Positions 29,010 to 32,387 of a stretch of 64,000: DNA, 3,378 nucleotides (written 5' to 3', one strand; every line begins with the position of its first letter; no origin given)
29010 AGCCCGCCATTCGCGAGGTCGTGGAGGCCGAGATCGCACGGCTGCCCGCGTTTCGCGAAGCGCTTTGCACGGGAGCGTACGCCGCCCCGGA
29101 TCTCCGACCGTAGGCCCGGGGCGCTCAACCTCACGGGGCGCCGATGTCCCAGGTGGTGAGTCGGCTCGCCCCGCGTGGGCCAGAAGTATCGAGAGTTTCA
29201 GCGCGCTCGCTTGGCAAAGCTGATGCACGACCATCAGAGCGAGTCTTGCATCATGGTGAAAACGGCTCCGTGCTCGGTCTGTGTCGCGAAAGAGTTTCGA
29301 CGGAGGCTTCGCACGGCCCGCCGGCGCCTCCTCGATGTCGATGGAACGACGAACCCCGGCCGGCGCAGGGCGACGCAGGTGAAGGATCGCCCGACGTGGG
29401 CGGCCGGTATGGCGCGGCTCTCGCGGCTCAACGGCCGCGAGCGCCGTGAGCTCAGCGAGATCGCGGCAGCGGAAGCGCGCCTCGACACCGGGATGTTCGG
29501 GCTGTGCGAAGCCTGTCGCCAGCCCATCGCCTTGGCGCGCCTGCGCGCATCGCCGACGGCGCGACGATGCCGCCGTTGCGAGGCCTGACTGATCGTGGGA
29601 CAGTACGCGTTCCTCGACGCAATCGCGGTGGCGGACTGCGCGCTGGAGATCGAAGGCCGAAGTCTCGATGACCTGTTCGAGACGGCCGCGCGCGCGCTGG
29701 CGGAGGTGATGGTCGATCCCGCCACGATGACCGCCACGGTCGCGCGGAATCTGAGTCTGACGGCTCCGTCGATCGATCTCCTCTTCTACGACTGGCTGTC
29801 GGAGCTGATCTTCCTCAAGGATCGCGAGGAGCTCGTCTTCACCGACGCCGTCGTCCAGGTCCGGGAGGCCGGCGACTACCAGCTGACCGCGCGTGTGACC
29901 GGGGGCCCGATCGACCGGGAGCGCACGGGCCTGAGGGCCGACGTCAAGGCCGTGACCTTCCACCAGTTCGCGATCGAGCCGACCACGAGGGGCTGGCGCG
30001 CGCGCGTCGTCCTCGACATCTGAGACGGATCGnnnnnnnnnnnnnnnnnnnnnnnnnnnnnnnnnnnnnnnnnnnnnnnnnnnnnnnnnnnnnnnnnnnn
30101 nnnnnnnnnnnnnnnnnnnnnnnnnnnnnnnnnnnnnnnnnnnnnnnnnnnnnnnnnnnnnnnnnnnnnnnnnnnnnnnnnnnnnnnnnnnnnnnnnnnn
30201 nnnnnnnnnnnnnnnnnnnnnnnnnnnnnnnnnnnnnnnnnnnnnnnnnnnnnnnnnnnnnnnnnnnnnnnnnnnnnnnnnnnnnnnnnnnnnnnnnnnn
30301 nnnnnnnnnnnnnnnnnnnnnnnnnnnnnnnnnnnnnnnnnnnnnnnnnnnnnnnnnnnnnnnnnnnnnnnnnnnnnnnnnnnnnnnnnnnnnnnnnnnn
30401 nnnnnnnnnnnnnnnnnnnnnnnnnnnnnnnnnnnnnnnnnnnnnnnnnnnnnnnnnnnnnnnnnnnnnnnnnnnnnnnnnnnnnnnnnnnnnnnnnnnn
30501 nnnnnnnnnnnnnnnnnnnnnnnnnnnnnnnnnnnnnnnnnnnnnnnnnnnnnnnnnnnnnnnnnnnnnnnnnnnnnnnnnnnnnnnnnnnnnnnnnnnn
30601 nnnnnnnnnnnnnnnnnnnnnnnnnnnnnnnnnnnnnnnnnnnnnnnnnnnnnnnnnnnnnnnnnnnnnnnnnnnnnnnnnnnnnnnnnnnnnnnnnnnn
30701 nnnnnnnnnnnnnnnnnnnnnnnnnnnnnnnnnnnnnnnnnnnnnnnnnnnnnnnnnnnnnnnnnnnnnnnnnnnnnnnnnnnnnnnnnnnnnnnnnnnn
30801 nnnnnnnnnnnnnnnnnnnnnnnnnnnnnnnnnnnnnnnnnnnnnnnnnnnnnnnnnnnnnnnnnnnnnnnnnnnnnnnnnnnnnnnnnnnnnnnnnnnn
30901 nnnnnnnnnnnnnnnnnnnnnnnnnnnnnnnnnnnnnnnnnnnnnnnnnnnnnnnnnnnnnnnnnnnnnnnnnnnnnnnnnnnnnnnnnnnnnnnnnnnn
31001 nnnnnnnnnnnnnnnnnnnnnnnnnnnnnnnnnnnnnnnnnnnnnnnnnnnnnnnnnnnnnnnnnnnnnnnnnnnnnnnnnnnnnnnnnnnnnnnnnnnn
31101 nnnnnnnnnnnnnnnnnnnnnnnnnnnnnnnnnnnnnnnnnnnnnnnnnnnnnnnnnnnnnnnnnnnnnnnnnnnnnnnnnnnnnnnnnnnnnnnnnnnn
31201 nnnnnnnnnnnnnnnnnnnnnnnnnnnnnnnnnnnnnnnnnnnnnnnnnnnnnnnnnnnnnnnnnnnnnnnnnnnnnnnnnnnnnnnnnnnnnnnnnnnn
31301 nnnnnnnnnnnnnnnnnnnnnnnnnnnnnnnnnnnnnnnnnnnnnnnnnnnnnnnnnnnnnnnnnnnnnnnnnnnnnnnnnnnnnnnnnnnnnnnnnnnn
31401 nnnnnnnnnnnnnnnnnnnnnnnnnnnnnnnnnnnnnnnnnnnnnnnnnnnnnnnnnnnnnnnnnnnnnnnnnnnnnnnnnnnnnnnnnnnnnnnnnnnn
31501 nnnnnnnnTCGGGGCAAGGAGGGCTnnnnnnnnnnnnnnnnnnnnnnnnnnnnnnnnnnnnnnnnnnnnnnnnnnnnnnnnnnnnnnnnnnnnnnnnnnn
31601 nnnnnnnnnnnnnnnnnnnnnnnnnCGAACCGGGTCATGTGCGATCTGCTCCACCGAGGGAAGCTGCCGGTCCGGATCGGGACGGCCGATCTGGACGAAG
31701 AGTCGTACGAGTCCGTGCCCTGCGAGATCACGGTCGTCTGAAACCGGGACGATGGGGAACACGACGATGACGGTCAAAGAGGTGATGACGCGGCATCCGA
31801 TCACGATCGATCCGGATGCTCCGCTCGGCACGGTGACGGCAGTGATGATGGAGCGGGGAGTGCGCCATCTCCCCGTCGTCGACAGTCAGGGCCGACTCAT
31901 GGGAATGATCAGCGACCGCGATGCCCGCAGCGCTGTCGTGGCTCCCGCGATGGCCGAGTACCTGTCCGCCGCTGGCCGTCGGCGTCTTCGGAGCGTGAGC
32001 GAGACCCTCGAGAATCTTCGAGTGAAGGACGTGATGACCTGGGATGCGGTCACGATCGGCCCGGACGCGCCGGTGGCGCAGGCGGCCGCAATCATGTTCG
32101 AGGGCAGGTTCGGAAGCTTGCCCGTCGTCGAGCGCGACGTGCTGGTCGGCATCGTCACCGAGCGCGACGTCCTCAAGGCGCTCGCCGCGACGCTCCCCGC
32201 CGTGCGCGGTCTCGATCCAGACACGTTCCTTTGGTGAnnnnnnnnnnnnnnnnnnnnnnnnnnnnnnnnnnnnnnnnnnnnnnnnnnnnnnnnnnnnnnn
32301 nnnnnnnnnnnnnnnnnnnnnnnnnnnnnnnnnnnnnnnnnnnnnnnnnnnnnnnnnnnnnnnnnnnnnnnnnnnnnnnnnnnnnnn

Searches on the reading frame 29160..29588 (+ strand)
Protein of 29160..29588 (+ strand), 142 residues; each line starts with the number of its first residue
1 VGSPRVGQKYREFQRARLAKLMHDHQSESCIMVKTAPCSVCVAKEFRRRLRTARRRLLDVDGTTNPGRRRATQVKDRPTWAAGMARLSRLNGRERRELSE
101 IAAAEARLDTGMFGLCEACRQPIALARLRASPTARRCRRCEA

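Call 8: search_protein_families(library=pfam, proteins=[window:29160-29588:+])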
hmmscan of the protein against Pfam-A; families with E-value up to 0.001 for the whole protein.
window:29160-29588:+ (142 aa): 1 family
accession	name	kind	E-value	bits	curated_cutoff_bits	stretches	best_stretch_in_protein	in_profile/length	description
PF01258.23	zf-dskA_traR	-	6e-10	39.4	24.9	1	111-141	1-31/36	Prokaryotic dksA/traR C4-type zinc finger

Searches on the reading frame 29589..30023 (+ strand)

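Call 8: search_protein_families(library=pfam, proteins=[window:29589-30023:+])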
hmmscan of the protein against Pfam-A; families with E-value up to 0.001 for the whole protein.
window:29589-30023:+ (144 aa): 1 family
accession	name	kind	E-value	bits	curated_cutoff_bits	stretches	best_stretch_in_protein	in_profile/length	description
PF01951.21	Archease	-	1.5e-35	122.9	25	1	7-144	2-136/136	Archease protein family (MTH1598/TM1083)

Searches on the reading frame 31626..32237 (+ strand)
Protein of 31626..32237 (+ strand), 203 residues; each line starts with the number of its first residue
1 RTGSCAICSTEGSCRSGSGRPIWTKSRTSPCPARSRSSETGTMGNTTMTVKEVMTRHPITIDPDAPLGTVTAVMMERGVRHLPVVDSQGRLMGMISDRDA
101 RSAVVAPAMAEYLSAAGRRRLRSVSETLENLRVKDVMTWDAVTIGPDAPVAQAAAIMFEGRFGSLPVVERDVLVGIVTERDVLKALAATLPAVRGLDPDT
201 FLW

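Call 8: search_protein_families(library=pfam, proteins=[window:31626-32237:+])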
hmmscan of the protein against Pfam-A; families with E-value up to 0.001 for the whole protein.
window:31626-32237:+ (203 aa): 1 family
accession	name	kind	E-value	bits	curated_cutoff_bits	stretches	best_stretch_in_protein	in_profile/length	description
PF00571.33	CBS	-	9.4e-34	116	24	2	50-104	1-55/57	CBS domain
